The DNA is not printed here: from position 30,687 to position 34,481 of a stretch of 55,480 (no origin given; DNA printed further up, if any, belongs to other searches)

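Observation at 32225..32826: Complete histidine-phosphatase (RHG/PGAM-superfamily) domain inserted in frame inside isoleucyl-tRNA synthetase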

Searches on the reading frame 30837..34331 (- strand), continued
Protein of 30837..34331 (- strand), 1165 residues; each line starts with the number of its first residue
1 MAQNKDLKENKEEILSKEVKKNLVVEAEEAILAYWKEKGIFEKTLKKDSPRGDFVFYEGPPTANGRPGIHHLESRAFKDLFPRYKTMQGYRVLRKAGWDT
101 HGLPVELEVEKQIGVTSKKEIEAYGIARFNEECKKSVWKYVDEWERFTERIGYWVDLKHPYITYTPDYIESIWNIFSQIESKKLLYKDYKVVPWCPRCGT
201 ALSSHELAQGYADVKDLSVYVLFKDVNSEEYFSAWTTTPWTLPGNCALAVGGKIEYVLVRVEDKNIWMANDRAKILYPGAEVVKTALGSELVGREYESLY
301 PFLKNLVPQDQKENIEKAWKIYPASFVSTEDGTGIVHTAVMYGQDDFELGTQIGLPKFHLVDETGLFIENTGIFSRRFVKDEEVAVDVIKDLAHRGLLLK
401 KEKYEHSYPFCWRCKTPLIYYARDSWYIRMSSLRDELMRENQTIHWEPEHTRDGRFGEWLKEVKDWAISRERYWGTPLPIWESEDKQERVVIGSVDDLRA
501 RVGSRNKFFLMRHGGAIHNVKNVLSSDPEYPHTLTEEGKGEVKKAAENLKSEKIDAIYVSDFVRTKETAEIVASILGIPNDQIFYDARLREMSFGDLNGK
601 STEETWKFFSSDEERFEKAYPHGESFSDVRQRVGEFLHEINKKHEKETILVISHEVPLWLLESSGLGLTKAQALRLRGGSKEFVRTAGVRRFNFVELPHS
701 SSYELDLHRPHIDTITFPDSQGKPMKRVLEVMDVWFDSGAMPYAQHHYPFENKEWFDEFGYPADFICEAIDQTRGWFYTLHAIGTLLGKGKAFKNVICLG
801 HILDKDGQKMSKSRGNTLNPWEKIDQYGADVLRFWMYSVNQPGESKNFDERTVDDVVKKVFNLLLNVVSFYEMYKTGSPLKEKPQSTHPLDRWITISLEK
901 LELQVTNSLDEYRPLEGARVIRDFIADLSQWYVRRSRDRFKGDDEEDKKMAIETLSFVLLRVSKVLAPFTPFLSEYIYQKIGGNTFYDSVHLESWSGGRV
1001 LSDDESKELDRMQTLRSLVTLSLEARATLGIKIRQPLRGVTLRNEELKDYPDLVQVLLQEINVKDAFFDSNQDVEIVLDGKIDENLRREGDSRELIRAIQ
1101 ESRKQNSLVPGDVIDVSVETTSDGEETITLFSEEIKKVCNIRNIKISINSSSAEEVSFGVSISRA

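Call 12: find_homologous_proteins(query=window:30837-34331:-, max_evalue=1e-20)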
Query window:30837-34331:- (1165 aa): 8000 proteins with E <= 1e-20 among 8000 candidates; the best 120 are listed.
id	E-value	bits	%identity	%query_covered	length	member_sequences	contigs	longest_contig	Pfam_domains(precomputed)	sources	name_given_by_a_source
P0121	0.0e+0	2700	100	100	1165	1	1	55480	PF09334.18,PF08264.20,PF00133.29,PF19302.5,PF00300.28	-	-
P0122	0.0e+0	1781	66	100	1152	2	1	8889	PF09334.18,PF08264.20,PF00133.29,PF19302.5,PF00300.28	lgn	-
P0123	0.0e+0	1757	64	100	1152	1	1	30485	PF09334.18,PF08264.20,PF00133.29,PF19302.5,PF00300.28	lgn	-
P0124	0.0e+0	1757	64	100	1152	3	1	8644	PF09334.18,PF08264.20,PF00133.29,PF19302.5,PF00300.28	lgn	-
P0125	0.0e+0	1717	64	99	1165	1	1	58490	PF09334.18,PF08264.20,PF01921.25,PF00133.29,PF19302.5,PF00300.28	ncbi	-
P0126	0.0e+0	1648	62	98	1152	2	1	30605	PF09334.18,PF08264.20,PF01921.25,PF00133.29,PF19302.5,PF00300.28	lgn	-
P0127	0.0e+0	1623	61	98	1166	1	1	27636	PF09334.18,PF08264.20,PF01921.25,PF00133.29,PF19302.5,PF00300.28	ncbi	-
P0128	0.0e+0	1608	61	97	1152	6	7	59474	PF09334.18,PF08264.20,PF00133.29,PF19302.5,PF00300.28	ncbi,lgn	-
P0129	0.0e+0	1591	60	98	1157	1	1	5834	PF09334.18,PF08264.20,PF01921.25,PF00133.29,PF19302.5,PF00300.28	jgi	-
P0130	0.0e+0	1579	59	99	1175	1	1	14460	PF09334.18,PF08264.20,PF00133.29,PF19302.5,PF00300.28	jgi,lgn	jgi:isoleucyl-tRNA synthetase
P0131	0.0e+0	1578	59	98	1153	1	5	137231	PF09334.18,PF08264.20,PF00133.29,PF19302.5,PF00300.28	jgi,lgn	-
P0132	0.0e+0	1568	58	100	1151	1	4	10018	PF09334.18,PF08264.20,PF00133.29,PF19302.5,PF00300.28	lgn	-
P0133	0.0e+0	1541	58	99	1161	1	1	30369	PF09334.18,PF08264.20,PF00133.29,PF19302.5,PF00300.28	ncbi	-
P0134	0.0e+0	1531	57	99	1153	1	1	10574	PF09334.18,PF08264.20,PF00133.29,PF19302.5,PF00300.28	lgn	-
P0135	0.0e+0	1519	59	98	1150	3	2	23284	PF09334.18,PF08264.20,PF00133.29,PF19302.5,PF00300.28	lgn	-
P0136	0.0e+0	1505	58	98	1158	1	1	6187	PF09334.18,PF08264.20,PF00133.29,PF19302.5,PF00300.28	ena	-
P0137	0.0e+0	1501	58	98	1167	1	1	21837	PF09334.18,PF08264.20,PF00133.29,PF19302.5,PF00300.28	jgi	jgi:isoleucyl-tRNA synthetase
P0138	0.0e+0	1495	57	98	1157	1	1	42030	PF09334.18,PF08264.20,PF00133.29,PF19302.5,PF00300.28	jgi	jgi:isoleucyl-tRNA synthetase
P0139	0.0e+0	1481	57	97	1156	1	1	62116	PF09334.18,PF08264.20,PF00133.29,PF19302.5,PF00300.28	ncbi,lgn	-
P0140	0.0e+0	1475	58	98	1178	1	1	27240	PF09334.18,PF08264.20,PF01921.25,PF00133.29,PF19302.5,PF00300.28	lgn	-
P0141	0.0e+0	1473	57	98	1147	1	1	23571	PF09334.18,PF08264.20,PF00133.29,PF19302.5,PF00300.28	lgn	-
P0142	0.0e+0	1464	56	99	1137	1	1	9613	PF09334.18,PF08264.20,PF00133.29,PF19302.5,PF00300.28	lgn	-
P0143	0.0e+0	1462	57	98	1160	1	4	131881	PF09334.18,PF08264.20,PF00133.29,PF19302.5,PF00300.28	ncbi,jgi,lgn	-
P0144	0.0e+0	1462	57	98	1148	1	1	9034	PF09334.18,PF08264.20,PF00133.29,PF19302.5,PF00300.28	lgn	-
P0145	0.0e+0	1460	57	97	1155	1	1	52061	PF09334.18,PF08264.20,PF00133.29,PF19302.5,PF00300.28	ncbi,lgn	-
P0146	0.0e+0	1458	55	97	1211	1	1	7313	PF09334.18,PF08264.20,PF00133.29,PF19302.5,PF00300.28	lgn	-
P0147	0.0e+0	1457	55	98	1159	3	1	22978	PF09334.18,PF08264.20,PF00133.29,PF19302.5,PF00300.28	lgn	-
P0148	0.0e+0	1456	57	96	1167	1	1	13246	PF09334.18,PF08264.20,PF01921.25,PF00133.29,PF19302.5,PF00300.28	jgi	jgi:isoleucyl-tRNA synthetase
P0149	0.0e+0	1453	55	98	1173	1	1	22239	PF09334.18,PF08264.20,PF00133.29,PF19302.5,PF00300.28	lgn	-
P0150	0.0e+0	1453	57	94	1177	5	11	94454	PF09334.18,PF08264.20,PF00133.29,PF19302.5,PF00300.28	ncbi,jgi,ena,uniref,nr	ncbi:MAG: hypothetical protein A2653_00420 [Candidatus Zambryskibacteria bacterium RIFCSPHIGHO2_01_F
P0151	0.0e+0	1452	57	96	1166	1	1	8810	PF09334.18,PF08264.20,PF00133.29,PF19302.5,PF00300.28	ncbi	-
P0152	0.0e+0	1446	56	98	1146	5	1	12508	PF09334.18,PF08264.20,PF00133.29,PF19302.5,PF00300.28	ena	-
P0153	0.0e+0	1442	56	98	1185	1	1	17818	PF09334.18,PF08264.20,PF00133.29,PF19302.5,PF00300.28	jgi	jgi:isoleucyl-tRNA synthetase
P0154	0.0e+0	1441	56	97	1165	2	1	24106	PF09334.18,PF08264.20,PF00133.29,PF19302.5,PF00300.28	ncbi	-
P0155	0.0e+0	1437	55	98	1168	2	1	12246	PF09334.18,PF08264.20,PF00133.29,PF19302.5,PF00300.28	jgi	-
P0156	0.0e+0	1432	56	98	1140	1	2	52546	PF09334.18,PF08264.20,PF00133.29,PF19302.5,PF00300.28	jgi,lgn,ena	jgi:isoleucyl-tRNA synthetase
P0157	0.0e+0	1432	55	97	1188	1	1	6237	PF09334.18,PF08264.20,PF00133.29,PF19302.5,PF00300.28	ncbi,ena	-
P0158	0.0e+0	1431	55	98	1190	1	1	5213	PF09334.18,PF08264.20,PF00133.29,PF19302.5,PF00300.28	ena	-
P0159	0.0e+0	1431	55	97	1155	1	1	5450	PF09334.18,PF08264.20,PF00133.29,PF19302.5,PF00300.28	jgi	jgi:isoleucyl-tRNA synthetase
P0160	0.0e+0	1430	55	98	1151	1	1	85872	PF09334.18,PF08264.20,PF01921.25,PF00133.29,PF19302.5,PF00300.28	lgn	-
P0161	0.0e+0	1429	55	99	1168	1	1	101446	PF09334.18,PF08264.20,PF00133.29,PF19302.5,PF00300.28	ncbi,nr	ncbi:isoleucine--tRNA ligase [Patescibacteria group bacterium]|nr:MAG: isoleucine--tRNA ligase [Pate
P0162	0.0e+0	1425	55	98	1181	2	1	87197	PF09334.18,PF08264.20,PF00133.29,PF19302.5,PF00300.28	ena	-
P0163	0.0e+0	1424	54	99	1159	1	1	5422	PF09334.18,PF08264.20,PF00133.29,PF19302.5,PF00300.28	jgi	jgi:isoleucyl-tRNA synthetase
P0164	0.0e+0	1424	55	98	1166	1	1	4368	PF09334.18,PF08264.20,PF00133.29,PF19302.5,PF00300.28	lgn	-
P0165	0.0e+0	1421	54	98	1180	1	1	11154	PF09334.18,PF08264.20,PF00133.29,PF19302.5,PF00300.28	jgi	jgi:isoleucyl-tRNA synthetase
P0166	0.0e+0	1420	55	98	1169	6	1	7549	PF09334.18,PF08264.20,PF00133.29,PF19302.5,PF00300.28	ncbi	-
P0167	0.0e+0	1420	56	96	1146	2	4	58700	PF09334.18,PF08264.20,PF00133.29,PF19302.5,PF00300.28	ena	-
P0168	0.0e+0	1419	55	97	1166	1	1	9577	PF09334.18,PF01406.26,PF08264.20,PF00133.29,PF19302.5,PF00300.28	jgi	jgi:isoleucyl-tRNA synthetase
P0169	0.0e+0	1419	54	98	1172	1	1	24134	PF09334.18,PF08264.20,PF00133.29,PF19302.5,PF00300.28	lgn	-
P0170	0.0e+0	1419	55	98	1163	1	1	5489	PF09334.18,PF08264.20,PF00133.29,PF19302.5,PF00300.28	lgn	-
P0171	0.0e+0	1418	54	98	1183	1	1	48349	PF09334.18,PF08264.20,PF00133.29,PF19302.5,PF00300.28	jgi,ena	-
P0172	0.0e+0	1418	55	98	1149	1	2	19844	PF09334.18,PF08264.20,PF00133.29,PF19302.5,PF00300.28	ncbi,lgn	-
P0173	0.0e+0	1417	55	97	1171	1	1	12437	PF09334.18,PF08264.20,PF00133.29,PF19302.5,PF00300.28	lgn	-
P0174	0.0e+0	1417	55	97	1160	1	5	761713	PF09334.18,PF08264.20,PF00133.29,PF19302.5,PF00300.28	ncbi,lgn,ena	ncbi:MAG: class I tRNA ligase family protein [Patescibacteria group bacterium]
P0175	0.0e+0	1416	56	97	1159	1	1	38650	PF09334.18,PF08264.20,PF00133.29,PF19302.5,PF00300.28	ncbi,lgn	-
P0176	0.0e+0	1416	56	96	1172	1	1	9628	PF09334.18,PF08264.20,PF00133.29,PF19302.5,PF00300.28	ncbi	-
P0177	0.0e+0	1415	55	98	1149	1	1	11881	PF09334.18,PF08264.20,PF00133.29,PF19302.5,PF00300.28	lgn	-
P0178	0.0e+0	1415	55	97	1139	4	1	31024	PF09334.18,PF08264.20,PF00133.29,PF19302.5,PF00300.28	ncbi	-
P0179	0.0e+0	1414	54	98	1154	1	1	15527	PF09334.18,PF08264.20,PF00133.29,PF19302.5,PF00300.28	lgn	-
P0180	0.0e+0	1413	56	97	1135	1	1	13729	PF09334.18,PF08264.20,PF00133.29,PF19302.5,PF00300.28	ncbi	-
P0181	0.0e+0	1413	55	98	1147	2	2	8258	PF09334.18,PF08264.20,PF00133.29,PF19302.5,PF00300.28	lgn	-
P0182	0.0e+0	1413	56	98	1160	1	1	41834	PF09334.18,PF08264.20,PF00133.29,PF19302.5,PF00300.28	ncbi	-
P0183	0.0e+0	1413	55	98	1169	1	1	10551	PF09334.18,PF08264.20,PF00133.29,PF19302.5,PF00300.28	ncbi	-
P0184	0.0e+0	1413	54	98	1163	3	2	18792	PF09334.18,PF08264.20,PF00133.29,PF19302.5,PF00300.28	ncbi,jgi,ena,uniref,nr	ncbi:isoleucine--tRNA ligase [Candidatus Campbellbacteria bacterium CG22_combo_CG10-13_8_21_14_all_3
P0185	0.0e+0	1413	53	99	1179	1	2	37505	PF09334.18,PF08264.20,PF00133.29,PF19302.5,PF00300.28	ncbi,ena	-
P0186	0.0e+0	1412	55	97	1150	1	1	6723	PF09334.18,PF08264.20,PF00133.29,PF19302.5,PF00300.28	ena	-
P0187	0.0e+0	1412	55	96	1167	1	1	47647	PF09334.18,PF08264.20,PF00133.29,PF19302.5,PF00300.28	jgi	jgi:isoleucyl-tRNA synthetase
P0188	0.0e+0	1411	55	98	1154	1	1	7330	PF09334.18,PF08264.20,PF00133.29,PF19302.5,PF00300.28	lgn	-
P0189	0.0e+0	1410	55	98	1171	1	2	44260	PF09334.18,PF08264.20,PF00133.29,PF19302.5,PF00300.28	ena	-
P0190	0.0e+0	1410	55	98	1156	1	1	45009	PF09334.18,PF08264.20,PF00133.29,PF19302.5,PF00300.28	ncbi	-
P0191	0.0e+0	1409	55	98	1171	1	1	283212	PF09334.18,PF08264.20,PF00133.29,PF19302.5,PF00300.28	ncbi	-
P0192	0.0e+0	1408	55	97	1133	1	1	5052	PF09334.18,PF08264.20,PF00133.29,PF19302.5,PF00300.28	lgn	-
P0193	0.0e+0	1408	52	99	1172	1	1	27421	PF09334.18,PF08264.20,PF00133.29,PF19302.5,PF00300.28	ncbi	-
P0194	0.0e+0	1408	54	99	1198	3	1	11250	PF09334.18,PF08264.20,PF00133.29,PF19302.5,PF00300.28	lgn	-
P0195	0.0e+0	1408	54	97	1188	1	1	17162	PF09334.18,PF08264.20,PF00133.29,PF19302.5,PF00300.28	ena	-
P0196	0.0e+0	1407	55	98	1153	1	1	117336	PF09334.18,PF08264.20,PF00133.29,PF19302.5,PF00300.28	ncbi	-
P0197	0.0e+0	1407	55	96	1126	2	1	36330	PF09334.18,PF08264.20,PF00133.29,PF19302.5,PF00300.28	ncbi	-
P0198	0.0e+0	1407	54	100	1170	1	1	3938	PF09334.18,PF08264.20,PF00133.29,PF19302.5,PF00300.28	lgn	-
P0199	0.0e+0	1406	55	96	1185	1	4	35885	PF09334.18,PF08264.20,PF00133.29,PF19302.5,PF00300.28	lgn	-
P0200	0.0e+0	1406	56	98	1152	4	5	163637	PF09334.18,PF08264.20,PF00133.29,PF19302.5,PF00300.28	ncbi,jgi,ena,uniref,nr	ncbi:MAG: hypothetical protein A2664_04615 [Candidatus Taylorbacteria bacterium RIFCSPHIGHO2_01_FULL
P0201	0.0e+0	1405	55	96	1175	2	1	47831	PF09334.18,PF08264.20,PF00133.29,PF19302.5,PF00300.28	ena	-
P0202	0.0e+0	1404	54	100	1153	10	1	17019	PF09334.18,PF08264.20,PF00133.29,PF19302.5,PF00300.28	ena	-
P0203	0.0e+0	1404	54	98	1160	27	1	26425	PF09334.18,PF08264.20,PF00133.29,PF19302.5,PF00300.28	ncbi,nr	ncbi:class I tRNA ligase family protein [bacterium]|nr:class I tRNA ligase family protein [bacterium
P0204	0.0e+0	1404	55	98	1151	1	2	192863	PF09334.18,PF08264.20,PF00133.29,PF19302.5,PF00300.28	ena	-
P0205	0.0e+0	1403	54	97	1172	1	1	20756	PF09334.18,PF08264.20,PF00133.29,PF19302.5,PF00300.28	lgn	-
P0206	0.0e+0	1403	55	98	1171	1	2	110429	PF09334.18,PF08264.20,PF00133.29,PF19302.5,PF00300.28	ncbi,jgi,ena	ncbi:MAG: class I tRNA ligase family protein [Candidatus Paceibacterota bacterium]|jgi:isoleucyl-tRN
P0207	0.0e+0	1403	53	98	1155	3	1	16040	PF09334.18,PF08264.20,PF00133.29,PF19302.5,PF00300.28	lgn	-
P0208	0.0e+0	1403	54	98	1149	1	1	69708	PF09334.18,PF08264.20,PF00133.29,PF19302.5,PF00300.28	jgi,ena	-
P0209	0.0e+0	1403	54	98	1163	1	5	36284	PF09334.18,PF08264.20,PF00133.29,PF19302.5,PF00300.28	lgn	-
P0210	0.0e+0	1402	54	98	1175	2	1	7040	PF09334.18,PF08264.20,PF00133.29,PF19302.5,PF00300.28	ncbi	-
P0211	0.0e+0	1402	54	99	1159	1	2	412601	PF09334.18,PF08264.20,PF00133.29,PF19302.5,PF00300.28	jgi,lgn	jgi:isoleucyl-tRNA synthetase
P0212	0.0e+0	1401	55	98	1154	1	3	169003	PF09334.18,PF08264.20,PF00133.29,PF19302.5,PF00300.28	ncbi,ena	ncbi:MAG: class I tRNA ligase family protein [Patescibacteria group bacterium]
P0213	0.0e+0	1401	55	98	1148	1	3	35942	PF09334.18,PF08264.20,PF00133.29,PF19302.5,PF00300.28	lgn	-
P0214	0.0e+0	1400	55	98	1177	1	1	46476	PF09334.18,PF08264.20,PF00133.29,PF19302.5,PF00300.28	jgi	jgi:isoleucyl-tRNA synthetase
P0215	0.0e+0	1400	56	97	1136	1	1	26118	PF09334.18,PF08264.20,PF00133.29,PF19302.5,PF00300.28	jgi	jgi:isoleucyl-tRNA synthetase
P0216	0.0e+0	1400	55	96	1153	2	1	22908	PF09334.18,PF08264.20,PF00133.29,PF19302.5,PF00300.28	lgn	-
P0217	0.0e+0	1399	54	98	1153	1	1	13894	PF09334.18,PF08264.20,PF00133.29,PF19302.5,PF00300.28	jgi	-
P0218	0.0e+0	1398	54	98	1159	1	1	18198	PF09334.18,PF08264.20,PF00133.29,PF19302.5,PF00300.28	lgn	-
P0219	0.0e+0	1398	55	97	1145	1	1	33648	PF09334.18,PF08264.20,PF00133.29,PF19302.5,PF00300.28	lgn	-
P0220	0.0e+0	1397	55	98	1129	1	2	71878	PF09334.18,PF08264.20,PF00133.29,PF19302.5,PF00300.28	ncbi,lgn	-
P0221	0.0e+0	1397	55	98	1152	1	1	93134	PF09334.18,PF08264.20,PF00133.29,PF19302.5,PF00300.28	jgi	-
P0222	0.0e+0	1397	55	96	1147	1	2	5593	PF09334.18,PF08264.20,PF00133.29,PF19302.5,PF00300.28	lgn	-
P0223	0.0e+0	1396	55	96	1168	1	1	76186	PF09334.18,PF08264.20,PF00133.29,PF19302.5,PF00300.28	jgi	-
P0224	0.0e+0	1396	53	98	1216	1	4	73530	PF09334.18,PF08264.20,PF00133.29,PF19302.5,PF00300.28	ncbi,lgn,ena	-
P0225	0.0e+0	1395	54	97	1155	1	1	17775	PF09334.18,PF08264.20,PF00133.29,PF19302.5,PF00300.28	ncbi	-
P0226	0.0e+0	1395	53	99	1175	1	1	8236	PF09334.18,PF08264.20,PF00133.29,PF19302.5,PF00300.28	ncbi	-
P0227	0.0e+0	1395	54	98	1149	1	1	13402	PF09334.18,PF08264.20,PF00133.29,PF19302.5,PF00300.28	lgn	-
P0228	0.0e+0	1395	54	97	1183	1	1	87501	PF09334.18,PF08264.20,PF00133.29,PF19302.5,PF00300.28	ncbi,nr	ncbi:MAG: class I tRNA ligase family protein [Candidatus Pacebacteria bacterium]|nr:class I tRNA lig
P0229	0.0e+0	1394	54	97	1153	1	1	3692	PF09334.18,PF08264.20,PF00133.29,PF19302.5,PF00300.28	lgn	-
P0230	0.0e+0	1394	54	97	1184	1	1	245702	PF09334.18,PF08264.20,PF00133.29,PF19302.5,PF00300.28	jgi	jgi:isoleucyl-tRNA synthetase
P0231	0.0e+0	1394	54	97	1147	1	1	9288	PF09334.18,PF08264.20,PF00133.29,PF19302.5,PF00300.28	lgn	-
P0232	0.0e+0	1394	54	99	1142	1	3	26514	PF09334.18,PF08264.20,PF00133.29,PF19302.5,PF00300.28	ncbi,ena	ncbi:MAG: class I tRNA ligase family protein [Patescibacteria group bacterium]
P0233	0.0e+0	1393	53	98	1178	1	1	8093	PF09334.18,PF08264.20,PF00133.29,PF19302.5,PF00300.28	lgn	-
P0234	0.0e+0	1393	53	97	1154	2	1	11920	PF09334.18,PF08264.20,PF00133.29,PF19302.5,PF00300.28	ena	-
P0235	0.0e+0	1392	56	96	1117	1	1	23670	PF09334.18,PF08264.20,PF13603.13,PF00133.29,PF19302.5,PF00300.28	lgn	-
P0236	0.0e+0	1392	55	97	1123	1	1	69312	PF09334.18,PF08264.20,PF00133.29,PF19302.5,PF00300.28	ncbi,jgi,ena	ncbi:MAG: class I tRNA ligase family protein [Candidatus Paceibacterota bacterium]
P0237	0.0e+0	1392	56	97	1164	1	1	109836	PF09334.18,PF08264.20,PF00133.29,PF19302.5,PF00300.28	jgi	jgi:isoleucyl-tRNA synthetase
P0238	0.0e+0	1392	55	96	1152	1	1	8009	PF09334.18,PF08264.20,PF00133.29,PF19302.5,PF00300.28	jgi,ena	-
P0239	0.0e+0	1392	55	98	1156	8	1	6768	PF09334.18,PF08264.20,PF00133.29,PF19302.5,PF00300.28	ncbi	-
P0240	0.0e+0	1392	55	96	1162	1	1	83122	PF09334.18,PF08264.20,PF00133.29,PF19302.5,PF00300.28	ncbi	-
